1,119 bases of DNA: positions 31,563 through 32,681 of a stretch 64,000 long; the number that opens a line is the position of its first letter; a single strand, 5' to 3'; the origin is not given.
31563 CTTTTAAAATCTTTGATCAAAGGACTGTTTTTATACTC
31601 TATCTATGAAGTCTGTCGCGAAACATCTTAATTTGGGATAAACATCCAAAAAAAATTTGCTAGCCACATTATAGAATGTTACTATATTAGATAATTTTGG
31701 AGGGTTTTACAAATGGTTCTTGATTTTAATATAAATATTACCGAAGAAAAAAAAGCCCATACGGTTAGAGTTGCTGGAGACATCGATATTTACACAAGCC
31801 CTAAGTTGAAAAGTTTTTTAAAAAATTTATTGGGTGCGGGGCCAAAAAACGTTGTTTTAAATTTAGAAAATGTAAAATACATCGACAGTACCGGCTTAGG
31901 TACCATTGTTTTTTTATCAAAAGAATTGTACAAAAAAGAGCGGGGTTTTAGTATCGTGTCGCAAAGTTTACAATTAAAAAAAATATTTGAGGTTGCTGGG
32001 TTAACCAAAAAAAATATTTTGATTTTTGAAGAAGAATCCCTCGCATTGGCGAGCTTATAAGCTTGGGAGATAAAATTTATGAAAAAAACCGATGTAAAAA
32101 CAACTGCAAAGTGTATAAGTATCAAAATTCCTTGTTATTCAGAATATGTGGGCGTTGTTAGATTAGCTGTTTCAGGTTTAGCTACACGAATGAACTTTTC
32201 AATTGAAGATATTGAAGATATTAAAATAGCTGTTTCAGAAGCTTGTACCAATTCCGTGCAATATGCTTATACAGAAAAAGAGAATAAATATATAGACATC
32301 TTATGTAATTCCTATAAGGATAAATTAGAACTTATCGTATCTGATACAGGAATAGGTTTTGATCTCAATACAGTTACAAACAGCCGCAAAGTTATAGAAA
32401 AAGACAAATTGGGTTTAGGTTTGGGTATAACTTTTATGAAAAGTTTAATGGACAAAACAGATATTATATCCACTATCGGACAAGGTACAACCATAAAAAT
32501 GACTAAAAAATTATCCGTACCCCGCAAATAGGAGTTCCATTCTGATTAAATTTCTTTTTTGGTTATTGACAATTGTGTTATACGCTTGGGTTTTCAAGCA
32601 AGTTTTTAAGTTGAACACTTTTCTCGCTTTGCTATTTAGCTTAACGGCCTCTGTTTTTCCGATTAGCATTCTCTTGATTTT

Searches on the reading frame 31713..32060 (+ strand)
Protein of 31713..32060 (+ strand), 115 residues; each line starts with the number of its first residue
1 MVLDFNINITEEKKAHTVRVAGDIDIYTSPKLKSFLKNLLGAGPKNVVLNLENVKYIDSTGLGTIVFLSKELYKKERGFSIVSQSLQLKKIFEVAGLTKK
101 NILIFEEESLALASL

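Call 50: search_protein_families(library=pfam, proteins=[window:31713-32060:+], max_evalue=0.00001)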
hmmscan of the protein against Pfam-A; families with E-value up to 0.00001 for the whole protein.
window:31713-32060:+ (115 aa): 2 families
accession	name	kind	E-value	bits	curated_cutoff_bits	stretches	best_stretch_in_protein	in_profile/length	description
PF01740.26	STAS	-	1.1e-17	64.2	22.6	1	7-108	2-103/106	STAS domain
PF13466.11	STAS_2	-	2.8e-11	43.9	29.2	1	18-97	1-79/80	STAS domain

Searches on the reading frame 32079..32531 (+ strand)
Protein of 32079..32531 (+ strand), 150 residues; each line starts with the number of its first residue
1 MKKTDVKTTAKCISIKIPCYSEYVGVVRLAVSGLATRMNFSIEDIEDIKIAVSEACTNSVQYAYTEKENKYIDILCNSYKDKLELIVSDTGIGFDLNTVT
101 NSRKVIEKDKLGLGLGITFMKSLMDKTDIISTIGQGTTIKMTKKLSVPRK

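Call 50: search_protein_families(library=pfam, proteins=[window:32079-32531:+], max_evalue=0.00001)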
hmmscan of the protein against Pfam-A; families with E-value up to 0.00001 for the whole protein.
window:32079-32531:+ (150 aa): 2 families
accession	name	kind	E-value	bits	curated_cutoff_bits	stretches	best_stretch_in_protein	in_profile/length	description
PF13581.12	HATPase_c_2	-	5.4e-23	81.8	27.4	1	22-143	6-127/127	Histidine kinase-like ATPase domain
PF02518.31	HATPase_c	-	4.4e-09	37.2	26.4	1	44-145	2-109/111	Histidine kinase-, DNA gyrase B-, and HSP90-like ATPase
